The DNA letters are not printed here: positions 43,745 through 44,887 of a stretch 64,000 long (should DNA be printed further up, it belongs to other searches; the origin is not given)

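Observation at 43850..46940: AT-richer two-gene islet: PD-(D/E)XK nuclease-like gene + DUF1156-type methyltransferase (compact R-M-like defence candidate)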

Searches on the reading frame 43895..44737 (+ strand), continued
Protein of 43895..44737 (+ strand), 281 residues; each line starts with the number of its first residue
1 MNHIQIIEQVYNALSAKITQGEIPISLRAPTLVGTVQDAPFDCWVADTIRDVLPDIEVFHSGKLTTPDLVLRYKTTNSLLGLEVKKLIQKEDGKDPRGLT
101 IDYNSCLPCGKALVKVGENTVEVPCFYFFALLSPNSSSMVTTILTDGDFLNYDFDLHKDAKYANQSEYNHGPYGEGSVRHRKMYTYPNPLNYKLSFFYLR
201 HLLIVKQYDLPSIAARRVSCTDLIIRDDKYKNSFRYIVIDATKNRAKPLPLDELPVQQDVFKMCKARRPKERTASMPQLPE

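Call 27: fold_search(model_id=the predicted structure, library=pdb)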
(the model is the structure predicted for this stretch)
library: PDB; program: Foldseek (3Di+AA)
matches with E <= 10: 253; with E <= 0.001: 0
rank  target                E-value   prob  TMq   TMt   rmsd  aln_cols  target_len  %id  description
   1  1az4_B                1.4e-02  0.91  0.28  0.35  10.5       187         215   14  ECORV ENDONUCLEASE, UNLIGANDED, FORM B, T93A MUTANT (released 1998-05-27)
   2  2rve_A                2.0e-02  0.89  0.26  0.33   8.9       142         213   15  THE CRYSTAL STRUCTURE OF ECORV ENDONUCLEASE AND OF ITS COMPLEXES WITH COGNATE AND NON-COGNATE DNA SEGMENTS (released 1992-01-15)
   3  1bss_B                2.2e-02  0.72  0.23  0.27   9.7       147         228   12  ECORV-T93A/DNA/CA2+ (released 1998-09-02)
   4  1bss_A                4.5e-02  0.60  0.23  0.26   9.4       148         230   14  ECORV-T93A/DNA/CA2+ (released 1998-09-02)
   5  2ezv_B                4.5e-02  0.51  0.23  0.24   9.2       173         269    9  Crystal structure of tetrameric restriction endonuclease SfiI bound to cognate DNA. (released 2006-01-24)
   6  5tgq                  4.8e-02  0.60  0.23  0.28   5.8       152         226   10  Restriction-modification system Type II R.SwaI, DNA free (released 2016-12-21)
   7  1bua_A                5.4e-02  0.80  0.30  0.35   8.5       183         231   13  STRUCTURAL AND ENERGETIC ORIGINS OF INDIRECT READOUT IN SITE-SPECIFIC DNA CLEAVAGE BY A RESTRICTION ENDONUCLEASE (released 1998-09-09)
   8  9qcc_Q                5.7e-02  0.09  0.15  0.12  26.1       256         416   10  Activated XauSPARDA filament assembly with bound dsDNA substrate (released 2025-12-17)
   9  2rve_B                7.8e-02  0.54  0.23  0.29  10.1       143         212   13  THE CRYSTAL STRUCTURE OF ECORV ENDONUCLEASE AND OF ITS COMPLEXES WITH COGNATE AND NON-COGNATE DNA SEGMENTS (released 1992-01-15)
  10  4rve_A                9.3e-02  0.54  0.26  0.29  10.4       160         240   11  THE CRYSTAL STRUCTURE OF ECORV ENDONUCLEASE AND OF ITS COMPLEXES WITH COGNATE AND NON-COGNATE DNA SEGMENTS (released 1993-04-15)
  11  2ezv_A                1.0e-01  0.23  0.21  0.22  11.0       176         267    8  Crystal structure of tetrameric restriction endonuclease SfiI bound to cognate DNA. (released 2006-01-24)
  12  9uu3_A                1.4e-01  0.04  0.12  0.10  21.9       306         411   10  Cryo-EM structure of the maize CER6-GL2 complex bound with CoA (released 2025-10-29)
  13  2aoq_A                1.5e-01  0.14  0.24  0.29  16.8       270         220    9  Crystal structure of MutH-unmethylated DNA complex (released 2005-10-11)
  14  7wm6_B                1.6e-01  0.35  0.13  0.18   6.8        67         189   15  Crystal structure of SAH-bound TrmM from Mycoplasma capricolum (released 2022-06-29)
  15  7cs1_B                2.7e-01  0.11  0.16  0.22  15.1       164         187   10  Aminoglycoside 2'-N-acetyltransferase from Mycolicibacterium smegmatis-Complex with Coenzyme A and Neomycin (released 2021-06-23)
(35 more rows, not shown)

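Call 30: find_encoding_contigs(protein=P0269, flank=5000, max_places=3)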
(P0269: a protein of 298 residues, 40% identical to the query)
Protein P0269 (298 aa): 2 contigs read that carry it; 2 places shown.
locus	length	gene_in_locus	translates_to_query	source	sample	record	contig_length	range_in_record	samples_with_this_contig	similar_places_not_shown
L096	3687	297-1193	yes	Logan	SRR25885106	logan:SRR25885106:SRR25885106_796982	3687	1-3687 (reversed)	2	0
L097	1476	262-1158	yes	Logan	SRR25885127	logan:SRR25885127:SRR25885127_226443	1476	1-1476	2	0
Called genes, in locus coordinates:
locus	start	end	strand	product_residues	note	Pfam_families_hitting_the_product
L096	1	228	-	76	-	?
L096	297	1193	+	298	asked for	-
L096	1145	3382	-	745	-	PF01555:N6_N4_Mtase (faint)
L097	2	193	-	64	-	?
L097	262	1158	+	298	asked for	-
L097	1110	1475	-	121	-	?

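Call 34: search_solved_structures(query=A1, max_evalue=10)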
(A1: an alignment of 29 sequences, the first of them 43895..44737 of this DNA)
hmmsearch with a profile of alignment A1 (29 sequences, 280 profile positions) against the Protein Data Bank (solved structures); distinct sequences matched with E-value up to 10: 4.
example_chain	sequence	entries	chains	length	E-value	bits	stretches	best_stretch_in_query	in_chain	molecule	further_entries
5ztj_A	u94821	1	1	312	0.41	12.9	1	17-83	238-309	DNA gyrase subunit A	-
5tum_A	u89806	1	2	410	0.48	12.7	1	114-159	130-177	tetracycline destructase Tet(56)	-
6wrw_C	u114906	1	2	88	0.77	12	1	6-65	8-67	Computationally designed protein 2DS25.5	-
1zi0_A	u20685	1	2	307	1.7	10.9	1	17-83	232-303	DNA gyrase subunit A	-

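Call 61: search_solved_structures(query=A4, max_evalue=10)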
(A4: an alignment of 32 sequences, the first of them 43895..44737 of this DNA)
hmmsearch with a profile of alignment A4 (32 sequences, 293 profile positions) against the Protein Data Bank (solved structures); distinct sequences matched with E-value up to 10: 0.

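Call 62: search_protein_families(library=padloc, alignment_id=A4, max_evalue=0.01)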
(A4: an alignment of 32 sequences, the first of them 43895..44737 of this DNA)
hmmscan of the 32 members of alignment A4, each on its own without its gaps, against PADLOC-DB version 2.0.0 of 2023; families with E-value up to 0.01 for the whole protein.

A. member 1, window:43895-44737:+ (281 aa): 0 families

B. families by the number of members that match (of 32 scanned): 0 families

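Call 69: list_cluster_members(proteins=[L005:8852-10003:+, L003:1764-2897:+, L075:6838-7977:+, L049:6854-7990:+, L085:6834-8933:+, L088:6834-8927:+, L070:6839-8938:+, L085:5992-6828:+, L075:6001-6834:+, L049:6001-6849:+])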
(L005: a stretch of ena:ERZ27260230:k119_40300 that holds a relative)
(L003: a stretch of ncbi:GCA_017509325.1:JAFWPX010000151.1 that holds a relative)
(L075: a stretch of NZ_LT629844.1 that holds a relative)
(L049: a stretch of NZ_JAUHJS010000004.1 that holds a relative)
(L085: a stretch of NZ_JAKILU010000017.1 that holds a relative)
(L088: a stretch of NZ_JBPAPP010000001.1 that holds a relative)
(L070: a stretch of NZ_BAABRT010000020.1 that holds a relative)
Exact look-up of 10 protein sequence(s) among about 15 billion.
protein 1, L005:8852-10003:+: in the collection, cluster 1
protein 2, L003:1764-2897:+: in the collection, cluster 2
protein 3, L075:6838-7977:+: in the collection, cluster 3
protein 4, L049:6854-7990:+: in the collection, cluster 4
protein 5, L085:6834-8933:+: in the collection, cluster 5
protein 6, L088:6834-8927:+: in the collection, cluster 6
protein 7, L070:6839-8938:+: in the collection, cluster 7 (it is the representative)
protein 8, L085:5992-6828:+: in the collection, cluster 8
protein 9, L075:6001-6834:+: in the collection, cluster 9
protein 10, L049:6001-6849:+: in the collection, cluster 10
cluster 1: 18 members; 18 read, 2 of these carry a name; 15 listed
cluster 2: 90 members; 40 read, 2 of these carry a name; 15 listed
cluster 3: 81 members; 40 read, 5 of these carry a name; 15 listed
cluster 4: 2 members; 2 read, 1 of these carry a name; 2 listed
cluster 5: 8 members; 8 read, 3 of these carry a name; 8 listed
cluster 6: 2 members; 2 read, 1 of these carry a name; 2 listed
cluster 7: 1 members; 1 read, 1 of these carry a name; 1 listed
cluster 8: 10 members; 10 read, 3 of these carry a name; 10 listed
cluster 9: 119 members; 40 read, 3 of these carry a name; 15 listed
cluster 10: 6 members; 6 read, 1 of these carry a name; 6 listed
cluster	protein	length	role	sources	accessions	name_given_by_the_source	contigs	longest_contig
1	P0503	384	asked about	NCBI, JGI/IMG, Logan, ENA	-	-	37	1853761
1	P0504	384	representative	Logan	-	-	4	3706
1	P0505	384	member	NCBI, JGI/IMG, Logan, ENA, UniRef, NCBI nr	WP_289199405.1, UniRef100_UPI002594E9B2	DNA (cytosine-5-)-methyltransferase [Bacteroides acidifaciens] | DNA cytosine methyltransferase n=1 Tax=Bacteroides acidifaciens TaxID=85831 ...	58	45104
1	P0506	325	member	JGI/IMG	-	DNA (cytosine-5)-methyltransferase 1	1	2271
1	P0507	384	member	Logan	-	-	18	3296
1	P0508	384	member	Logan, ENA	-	-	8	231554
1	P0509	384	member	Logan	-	-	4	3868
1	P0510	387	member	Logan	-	-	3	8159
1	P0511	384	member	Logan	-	-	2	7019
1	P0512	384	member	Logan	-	-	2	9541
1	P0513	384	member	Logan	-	-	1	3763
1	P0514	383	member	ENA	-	-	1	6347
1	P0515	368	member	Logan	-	-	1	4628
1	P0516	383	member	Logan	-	-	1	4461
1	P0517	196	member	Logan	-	-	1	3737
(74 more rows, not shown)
